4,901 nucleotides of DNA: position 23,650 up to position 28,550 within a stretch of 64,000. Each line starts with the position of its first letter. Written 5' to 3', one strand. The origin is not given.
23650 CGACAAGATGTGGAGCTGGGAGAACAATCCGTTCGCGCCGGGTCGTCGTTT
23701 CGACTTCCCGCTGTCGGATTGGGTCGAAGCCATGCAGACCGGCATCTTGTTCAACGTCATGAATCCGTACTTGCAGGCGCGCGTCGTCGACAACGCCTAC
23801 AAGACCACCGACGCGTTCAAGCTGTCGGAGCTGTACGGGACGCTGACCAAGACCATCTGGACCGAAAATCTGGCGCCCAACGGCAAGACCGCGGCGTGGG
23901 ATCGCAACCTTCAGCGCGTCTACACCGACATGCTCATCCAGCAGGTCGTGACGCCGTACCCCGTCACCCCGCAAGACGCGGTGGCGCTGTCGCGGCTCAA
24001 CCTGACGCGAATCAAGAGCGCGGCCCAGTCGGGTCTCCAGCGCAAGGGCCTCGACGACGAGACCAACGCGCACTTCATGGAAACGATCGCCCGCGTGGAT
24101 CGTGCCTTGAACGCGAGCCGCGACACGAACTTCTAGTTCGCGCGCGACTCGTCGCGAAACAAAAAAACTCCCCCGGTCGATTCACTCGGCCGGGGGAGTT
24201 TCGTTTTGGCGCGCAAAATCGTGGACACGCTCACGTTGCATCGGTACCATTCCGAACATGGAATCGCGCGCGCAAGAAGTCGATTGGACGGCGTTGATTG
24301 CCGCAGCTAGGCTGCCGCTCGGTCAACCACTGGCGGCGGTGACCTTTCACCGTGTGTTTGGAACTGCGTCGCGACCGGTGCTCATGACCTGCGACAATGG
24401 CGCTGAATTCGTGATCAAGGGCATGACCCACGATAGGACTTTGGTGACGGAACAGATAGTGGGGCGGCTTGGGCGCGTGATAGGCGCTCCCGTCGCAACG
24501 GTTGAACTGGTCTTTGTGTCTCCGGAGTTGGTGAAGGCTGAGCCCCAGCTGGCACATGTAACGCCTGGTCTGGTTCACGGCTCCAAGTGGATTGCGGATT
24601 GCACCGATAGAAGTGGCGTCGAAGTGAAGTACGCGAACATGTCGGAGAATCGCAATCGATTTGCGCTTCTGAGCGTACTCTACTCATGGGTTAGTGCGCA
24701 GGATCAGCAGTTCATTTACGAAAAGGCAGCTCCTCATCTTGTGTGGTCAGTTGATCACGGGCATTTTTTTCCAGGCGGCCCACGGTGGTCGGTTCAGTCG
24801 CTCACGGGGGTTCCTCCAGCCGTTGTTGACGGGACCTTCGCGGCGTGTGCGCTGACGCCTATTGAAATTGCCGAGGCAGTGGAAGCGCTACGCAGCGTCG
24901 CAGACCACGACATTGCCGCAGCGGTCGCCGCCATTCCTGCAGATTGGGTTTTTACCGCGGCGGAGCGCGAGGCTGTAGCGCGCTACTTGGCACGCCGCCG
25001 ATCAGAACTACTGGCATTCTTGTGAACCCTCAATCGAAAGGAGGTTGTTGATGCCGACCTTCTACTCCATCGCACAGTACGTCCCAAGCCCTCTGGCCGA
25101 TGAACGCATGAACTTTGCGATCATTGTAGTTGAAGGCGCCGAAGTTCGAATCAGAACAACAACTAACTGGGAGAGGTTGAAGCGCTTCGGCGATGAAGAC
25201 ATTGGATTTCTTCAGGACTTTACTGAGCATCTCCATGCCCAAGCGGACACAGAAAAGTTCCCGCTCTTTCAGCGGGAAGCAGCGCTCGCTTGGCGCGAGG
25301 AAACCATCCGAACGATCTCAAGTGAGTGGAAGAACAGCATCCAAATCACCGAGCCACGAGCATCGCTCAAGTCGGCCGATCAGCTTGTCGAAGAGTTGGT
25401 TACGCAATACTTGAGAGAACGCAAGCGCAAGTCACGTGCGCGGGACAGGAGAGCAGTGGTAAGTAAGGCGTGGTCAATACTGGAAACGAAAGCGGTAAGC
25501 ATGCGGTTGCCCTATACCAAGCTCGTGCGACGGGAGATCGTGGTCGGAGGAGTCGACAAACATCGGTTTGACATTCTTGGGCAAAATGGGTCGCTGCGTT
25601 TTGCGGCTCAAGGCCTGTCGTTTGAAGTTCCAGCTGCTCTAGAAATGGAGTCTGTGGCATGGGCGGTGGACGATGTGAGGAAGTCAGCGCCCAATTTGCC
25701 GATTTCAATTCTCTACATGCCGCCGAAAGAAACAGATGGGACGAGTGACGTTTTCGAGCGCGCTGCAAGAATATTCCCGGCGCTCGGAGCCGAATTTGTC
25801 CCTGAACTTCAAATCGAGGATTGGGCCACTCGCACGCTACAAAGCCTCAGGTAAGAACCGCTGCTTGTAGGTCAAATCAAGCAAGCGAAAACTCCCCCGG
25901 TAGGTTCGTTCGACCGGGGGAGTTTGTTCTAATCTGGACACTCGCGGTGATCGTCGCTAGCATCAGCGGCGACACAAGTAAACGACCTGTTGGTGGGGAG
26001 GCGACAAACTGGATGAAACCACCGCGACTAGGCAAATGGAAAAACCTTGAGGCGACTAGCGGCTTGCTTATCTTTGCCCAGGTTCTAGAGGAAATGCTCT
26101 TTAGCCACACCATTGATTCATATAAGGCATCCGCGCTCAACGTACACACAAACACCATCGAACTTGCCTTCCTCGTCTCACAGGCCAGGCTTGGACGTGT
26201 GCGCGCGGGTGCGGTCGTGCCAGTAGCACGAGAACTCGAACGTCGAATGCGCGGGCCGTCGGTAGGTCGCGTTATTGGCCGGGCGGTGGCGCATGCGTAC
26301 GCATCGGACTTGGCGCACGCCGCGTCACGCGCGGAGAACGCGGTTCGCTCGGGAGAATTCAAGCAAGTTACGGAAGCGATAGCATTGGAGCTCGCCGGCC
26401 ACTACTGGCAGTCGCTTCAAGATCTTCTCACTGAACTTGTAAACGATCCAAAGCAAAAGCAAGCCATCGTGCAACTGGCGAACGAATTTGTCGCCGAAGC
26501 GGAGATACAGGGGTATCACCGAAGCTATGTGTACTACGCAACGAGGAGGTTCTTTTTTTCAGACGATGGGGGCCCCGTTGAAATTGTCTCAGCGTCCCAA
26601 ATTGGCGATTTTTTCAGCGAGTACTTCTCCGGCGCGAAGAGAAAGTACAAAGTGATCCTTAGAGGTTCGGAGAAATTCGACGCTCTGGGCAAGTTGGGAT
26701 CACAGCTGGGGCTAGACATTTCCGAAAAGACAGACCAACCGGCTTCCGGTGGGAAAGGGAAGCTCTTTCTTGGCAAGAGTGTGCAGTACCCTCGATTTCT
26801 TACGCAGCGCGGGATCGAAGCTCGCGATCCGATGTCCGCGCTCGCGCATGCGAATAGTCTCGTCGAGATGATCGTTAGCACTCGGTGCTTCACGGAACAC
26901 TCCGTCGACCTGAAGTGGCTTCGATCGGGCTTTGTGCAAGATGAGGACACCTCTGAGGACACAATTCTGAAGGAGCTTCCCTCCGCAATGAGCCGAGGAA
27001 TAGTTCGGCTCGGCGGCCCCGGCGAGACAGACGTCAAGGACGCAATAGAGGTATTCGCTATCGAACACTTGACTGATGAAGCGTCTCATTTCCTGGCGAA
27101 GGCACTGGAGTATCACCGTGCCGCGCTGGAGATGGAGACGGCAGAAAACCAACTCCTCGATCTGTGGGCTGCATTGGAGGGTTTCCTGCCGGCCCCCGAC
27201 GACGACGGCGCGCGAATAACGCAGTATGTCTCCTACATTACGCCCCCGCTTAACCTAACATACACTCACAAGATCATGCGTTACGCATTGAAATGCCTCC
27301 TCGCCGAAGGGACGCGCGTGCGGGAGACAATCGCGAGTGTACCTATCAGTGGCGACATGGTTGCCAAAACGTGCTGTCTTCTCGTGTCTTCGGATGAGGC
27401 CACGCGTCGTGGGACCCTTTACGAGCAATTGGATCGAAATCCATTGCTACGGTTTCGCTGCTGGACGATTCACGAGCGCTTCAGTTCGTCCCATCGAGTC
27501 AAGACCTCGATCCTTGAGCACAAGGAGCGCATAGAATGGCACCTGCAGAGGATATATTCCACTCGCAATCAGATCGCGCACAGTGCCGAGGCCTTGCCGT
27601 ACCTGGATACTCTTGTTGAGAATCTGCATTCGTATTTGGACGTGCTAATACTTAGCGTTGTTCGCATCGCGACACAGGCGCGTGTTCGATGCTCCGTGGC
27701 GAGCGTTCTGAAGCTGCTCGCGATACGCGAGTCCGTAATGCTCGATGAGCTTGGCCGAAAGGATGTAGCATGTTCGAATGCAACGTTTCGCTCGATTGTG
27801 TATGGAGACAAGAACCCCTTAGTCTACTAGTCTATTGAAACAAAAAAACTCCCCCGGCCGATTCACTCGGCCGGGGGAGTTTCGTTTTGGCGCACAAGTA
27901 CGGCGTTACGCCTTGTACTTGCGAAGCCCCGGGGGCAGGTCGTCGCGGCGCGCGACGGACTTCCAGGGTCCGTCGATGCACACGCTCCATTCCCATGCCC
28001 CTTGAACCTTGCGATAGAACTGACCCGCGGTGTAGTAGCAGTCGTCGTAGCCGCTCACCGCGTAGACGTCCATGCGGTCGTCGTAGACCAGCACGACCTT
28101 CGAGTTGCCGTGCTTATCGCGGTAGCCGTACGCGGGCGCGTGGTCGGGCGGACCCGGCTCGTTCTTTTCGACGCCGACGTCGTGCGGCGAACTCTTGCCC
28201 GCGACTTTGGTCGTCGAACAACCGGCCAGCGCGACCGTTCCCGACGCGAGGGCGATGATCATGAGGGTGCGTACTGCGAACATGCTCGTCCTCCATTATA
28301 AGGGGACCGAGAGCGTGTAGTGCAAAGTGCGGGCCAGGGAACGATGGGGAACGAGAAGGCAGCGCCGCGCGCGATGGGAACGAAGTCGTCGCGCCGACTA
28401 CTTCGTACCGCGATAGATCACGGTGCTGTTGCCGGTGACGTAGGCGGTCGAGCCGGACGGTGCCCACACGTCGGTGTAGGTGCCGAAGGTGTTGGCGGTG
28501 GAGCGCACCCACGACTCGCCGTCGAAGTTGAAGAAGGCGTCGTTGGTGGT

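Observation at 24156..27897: Low-GC insertion flanked by 61-nt direct repeats carrying a kinase / DUF3037 / HEPN trio: candidate uncharacterised defence or toxin system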

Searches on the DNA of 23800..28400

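Call 92: search_rna_families(source=window, start=23800, end=28400, threshold=evalue, max_evalue=1)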
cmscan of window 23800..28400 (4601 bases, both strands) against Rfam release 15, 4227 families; matches with E-value up to 1: 5.
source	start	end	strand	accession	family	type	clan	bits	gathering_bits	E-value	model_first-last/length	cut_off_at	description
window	27780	27886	+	RF00514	His_leader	Cis-reg; leader;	-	25.8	49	0.36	1-126/126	no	Histidine operon leader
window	27828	27919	-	RF02621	BSnc120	Gene; sRNA;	-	22.9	114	0.079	1-88/88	no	Brucella sRNA 120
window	27843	27896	-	RF02399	NsiR1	Gene; sRNA;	-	21.6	39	0.55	1-60/60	no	Nitrogen stress-induced RNA 1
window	27806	27883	+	RF02901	AaHKsRNA41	Gene; sRNA;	-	19.6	97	0.25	1-187/187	no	Aggregatibacter sRNA 41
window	25162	25270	-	RF03140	S4-Clostridia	Cis-reg; leader;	CL00119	19.1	37.5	0.7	1-55/55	no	S4-Clostridia ribosomal protein leader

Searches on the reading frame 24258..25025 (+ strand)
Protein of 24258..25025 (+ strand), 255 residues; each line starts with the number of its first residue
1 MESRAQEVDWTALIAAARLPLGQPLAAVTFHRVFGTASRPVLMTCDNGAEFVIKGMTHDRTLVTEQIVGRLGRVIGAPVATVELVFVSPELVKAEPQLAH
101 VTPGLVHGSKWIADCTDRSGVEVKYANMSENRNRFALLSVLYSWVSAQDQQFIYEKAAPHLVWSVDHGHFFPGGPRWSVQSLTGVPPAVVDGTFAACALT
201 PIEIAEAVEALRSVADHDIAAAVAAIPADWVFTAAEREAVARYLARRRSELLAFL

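Call 10: search_protein_families(library=pfam, proteins=[window:24258-25025:+], max_evalue=1)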
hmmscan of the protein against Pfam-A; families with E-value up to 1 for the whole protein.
window:24258-25025:+ (255 aa): 1 family
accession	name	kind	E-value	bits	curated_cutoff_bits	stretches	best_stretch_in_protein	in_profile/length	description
PF20613.4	HipA_2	-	1e-13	51.6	27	1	36-167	11-140/240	HipA-like kinase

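Call 14: search_protein_families(library=padloc, proteins=[window:24258-25025:+], max_evalue=1)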
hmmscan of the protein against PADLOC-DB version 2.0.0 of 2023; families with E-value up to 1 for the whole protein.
window:24258-25025:+ (255 aa): 2 families
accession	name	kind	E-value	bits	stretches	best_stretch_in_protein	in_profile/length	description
PDLC04766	PDC-M66A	-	0.00037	17.8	2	201-247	210-254/270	-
PDLC04340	PDC-M03A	-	0.0086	13.6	1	201-253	223-274/280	-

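Call 15: search_protein_families(library=ncbifam, proteins=[window:24258-25025:+], max_evalue=1)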
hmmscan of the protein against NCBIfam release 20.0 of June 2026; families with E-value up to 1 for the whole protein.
window:24258-25025:+ (255 aa): 1 family
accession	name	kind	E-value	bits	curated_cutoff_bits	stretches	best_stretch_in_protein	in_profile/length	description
NF047898.1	GluglyHdase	equivalog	0.013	14.3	550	1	157-226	71-141/442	glucosylglycerate hydrolase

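Call 42: search_solved_structures(query=window:24258-25025:+, max_evalue=10, show_alignments=1)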
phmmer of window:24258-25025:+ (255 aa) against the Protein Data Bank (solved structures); distinct sequences matched with E-value up to 10: 2.
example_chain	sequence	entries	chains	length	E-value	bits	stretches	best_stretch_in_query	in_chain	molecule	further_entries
8b27_A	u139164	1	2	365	0.67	12.6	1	174-237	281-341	Dehydroprecondylocarpine acetate synthase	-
8b1v_A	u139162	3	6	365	0.78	12.4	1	200-237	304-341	Dihydroprecondylocarpine acetate synthase 2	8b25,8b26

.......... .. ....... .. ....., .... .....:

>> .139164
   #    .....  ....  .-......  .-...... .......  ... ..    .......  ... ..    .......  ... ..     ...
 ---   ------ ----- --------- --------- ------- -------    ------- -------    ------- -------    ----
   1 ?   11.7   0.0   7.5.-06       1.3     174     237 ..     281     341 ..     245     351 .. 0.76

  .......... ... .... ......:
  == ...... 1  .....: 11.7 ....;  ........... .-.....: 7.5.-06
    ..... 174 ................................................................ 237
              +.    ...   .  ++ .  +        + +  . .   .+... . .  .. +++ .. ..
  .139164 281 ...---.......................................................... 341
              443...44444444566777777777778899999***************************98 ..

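Call 78: predict_structure(protein=window:24258-25025:+)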
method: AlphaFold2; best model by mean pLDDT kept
length: 255 residues; sequences in the alignment: 1
mean_pLDDT: 44.8   pTM: 0.31
mean pLDDT of the five models: 44.8, 39.9, 38.6, 35.4, 32.5
residues with pLDDT >= 90: 0; 70-90: 13; 50-70: 73; < 50: 169
segments of 3 or more residues with pLDDT < 50: 1-7, 31-42, 46-50, 54-56, 87-205, 226-233, 253-255
pLDDT, mean of each block of 10 residues (from residue 1): 43 65 63 42 49 50 63 71 49 41 24 26 28 44 43 42 32 30 27 31 49 51 50 52 55 44
secondary structure, 60 per line:
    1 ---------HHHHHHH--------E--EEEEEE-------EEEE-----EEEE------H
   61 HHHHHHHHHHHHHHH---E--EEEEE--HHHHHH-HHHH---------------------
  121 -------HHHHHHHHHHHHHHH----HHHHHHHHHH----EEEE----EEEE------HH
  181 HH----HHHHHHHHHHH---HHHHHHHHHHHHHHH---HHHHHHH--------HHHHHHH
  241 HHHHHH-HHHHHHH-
elements in order: H10-16 E28-33 E41-44 E50-53 H60-75 E82-86 H89-94 H96-99 H128-142 H147-156 E161-164 E169-172 H179-182 H187-197 H201-215 H219-225 H234-246 H248-254

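Call 94: search_protein_families(library=phrogs, proteins=[window:24258-25025:+], max_evalue=0.01)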
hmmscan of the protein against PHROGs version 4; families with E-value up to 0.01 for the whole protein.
window:24258-25025:+ (255 aa): 1 family
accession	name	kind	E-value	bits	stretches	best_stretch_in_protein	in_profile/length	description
phrog_3162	-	unknown function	2.9e-20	73.8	1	32-252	10-238/247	-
